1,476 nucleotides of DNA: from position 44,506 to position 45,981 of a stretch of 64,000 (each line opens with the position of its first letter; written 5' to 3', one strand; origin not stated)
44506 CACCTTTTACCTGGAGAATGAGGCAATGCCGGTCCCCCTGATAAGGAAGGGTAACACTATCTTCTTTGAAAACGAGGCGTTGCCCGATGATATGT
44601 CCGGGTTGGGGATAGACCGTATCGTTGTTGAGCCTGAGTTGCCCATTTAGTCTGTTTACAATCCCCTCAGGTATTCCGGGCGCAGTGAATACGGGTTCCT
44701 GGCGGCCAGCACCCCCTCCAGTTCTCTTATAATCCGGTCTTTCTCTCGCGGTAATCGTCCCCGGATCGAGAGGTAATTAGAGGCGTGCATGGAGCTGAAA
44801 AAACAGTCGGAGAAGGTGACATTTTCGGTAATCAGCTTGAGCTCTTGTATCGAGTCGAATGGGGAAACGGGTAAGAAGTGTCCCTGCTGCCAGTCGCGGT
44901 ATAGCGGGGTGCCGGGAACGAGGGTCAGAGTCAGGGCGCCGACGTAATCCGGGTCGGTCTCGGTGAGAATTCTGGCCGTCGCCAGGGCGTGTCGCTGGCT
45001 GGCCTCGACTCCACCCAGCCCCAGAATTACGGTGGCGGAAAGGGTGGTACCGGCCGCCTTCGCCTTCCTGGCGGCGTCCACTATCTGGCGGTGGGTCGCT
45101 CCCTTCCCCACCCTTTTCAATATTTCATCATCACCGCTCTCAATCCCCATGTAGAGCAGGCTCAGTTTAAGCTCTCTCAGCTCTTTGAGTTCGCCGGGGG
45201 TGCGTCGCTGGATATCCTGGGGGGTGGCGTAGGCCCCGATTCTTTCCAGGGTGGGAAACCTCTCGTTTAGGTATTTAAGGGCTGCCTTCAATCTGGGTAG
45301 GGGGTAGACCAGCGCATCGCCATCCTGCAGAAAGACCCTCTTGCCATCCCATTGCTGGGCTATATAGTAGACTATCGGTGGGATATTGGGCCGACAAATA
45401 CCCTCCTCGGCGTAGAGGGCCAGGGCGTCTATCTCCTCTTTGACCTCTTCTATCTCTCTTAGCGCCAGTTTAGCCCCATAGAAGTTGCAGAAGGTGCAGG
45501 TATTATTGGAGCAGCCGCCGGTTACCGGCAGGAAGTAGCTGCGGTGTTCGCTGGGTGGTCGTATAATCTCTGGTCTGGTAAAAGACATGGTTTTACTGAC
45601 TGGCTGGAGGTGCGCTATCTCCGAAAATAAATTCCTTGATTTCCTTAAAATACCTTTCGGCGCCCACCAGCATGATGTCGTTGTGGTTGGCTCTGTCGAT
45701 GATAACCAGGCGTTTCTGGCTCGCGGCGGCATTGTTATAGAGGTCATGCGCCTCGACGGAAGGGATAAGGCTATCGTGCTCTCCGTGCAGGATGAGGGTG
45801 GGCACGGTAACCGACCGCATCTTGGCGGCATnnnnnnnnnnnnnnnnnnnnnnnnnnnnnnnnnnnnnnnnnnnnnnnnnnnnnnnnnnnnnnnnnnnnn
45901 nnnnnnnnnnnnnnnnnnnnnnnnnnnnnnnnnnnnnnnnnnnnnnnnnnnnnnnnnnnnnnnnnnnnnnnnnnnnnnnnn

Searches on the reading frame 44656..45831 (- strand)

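Call 3: search_protein_families(library=pfam, proteins=[window:44656-45831:-], max_evalue=0.1)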
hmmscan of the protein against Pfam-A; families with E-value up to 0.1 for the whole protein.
window:44656-45831:- (391 aa): 1 family
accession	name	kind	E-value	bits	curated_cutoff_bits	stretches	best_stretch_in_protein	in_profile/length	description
PF04055.27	Radical_SAM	-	6.4e-18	65.9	29.5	2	159-280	42-159/166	Radical SAM superfamily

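Call 4: search_protein_families(library=ncbifam, proteins=[window:44656-45831:-], max_evalue=0.1)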
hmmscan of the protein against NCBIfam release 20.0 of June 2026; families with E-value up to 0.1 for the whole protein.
window:44656-45831:- (391 aa): 23 families
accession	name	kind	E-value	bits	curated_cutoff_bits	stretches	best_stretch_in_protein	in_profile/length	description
TIGR04014.1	B12_SAM_MJ_0865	equivalog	1.5e-10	40.4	360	1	217-311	263-355/434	methyl-coenzyme M reductase glutamine C-methyltransferase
TIGR01212.1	TIGR01212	equivalog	1.5e-08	34.1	180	1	226-322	141-235/302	tRNA modification radical SAM protein MnmL/YtqA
TIGR03471.1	HpnJ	equivalog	1.5e-08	33.9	577.6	1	214-320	289-393/472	hopanoid biosynthesis associated radical SAM protein HpnJ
TIGR04479.1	bcpD_PhpK_rSAM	subfamily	3.3e-08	32.4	600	1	227-313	346-430/504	PhpK family radical SAM P-methyltransferase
TIGR04013.1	B12_SAM_MJ_1487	hypoth_equivalog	3.5e-06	26.1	251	1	226-311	269-354/382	TIGR04013 family B12-binding domain/radical SAM domain-containing protein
TIGR00089.1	TIGR00089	subfamily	1.3e-05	24.2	251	1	201-311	228-337/429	MiaB/RimO family radical SAM methylthiotransferase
TIGR01211.1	ELP3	subfamily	3.3e-05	22.6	350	1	222-327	216-322/522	tRNA uridine(34) 5-carboxymethylaminomethyl modification radical SAM/GNAT enzyme Elp3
TIGR00539.1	hemN_rel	equivalog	0.00077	18.7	205.4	1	110-320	12-204/361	radical SAM family heme chaperone HemW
NF010916.0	PRK14336.1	equivalog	0.0018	17.1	606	1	180-279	192-292/418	tRNA (N6-isopentenyl adenosine(37)-C2)-methylthiotransferase MiaB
TIGR04072.2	rSAM_ladder_B12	equivalog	0.0018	16.9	360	0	198-273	260-332/443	lipid biosynthesis B12-binding/radical SAM protein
NF006385.0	PRK08629.1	equivalog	0.0026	16.6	355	1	180-277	118-213/439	coproporphyrinogen III oxidase family protein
TIGR01579.1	MiaB-like-C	equivalog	0.0041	16.4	357.05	0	226-272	252-300/416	tRNA (N(6)-L-threonylcarbamoyladenosine(37)-C(2))-methylthiotransferase MtaB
TIGR01574.1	miaB-methiolase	equivalog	0.0042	16.1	355.3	1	100-274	147-309/437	tRNA (N6-isopentenyl adenosine(37)-C2)-methylthiotransferase MiaB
NF040546.1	rSAM_CUAEP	equivalog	0.0069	15.1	500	1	215-269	266-320/468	CUAEP/CCAEP-tail radical SAM (seleno)protein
TIGR01210.1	TIGR01210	equivalog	0.0074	15.5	212.15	1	214-266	119-173/313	archaeosine biosynthesis radical SAM protein RaSEA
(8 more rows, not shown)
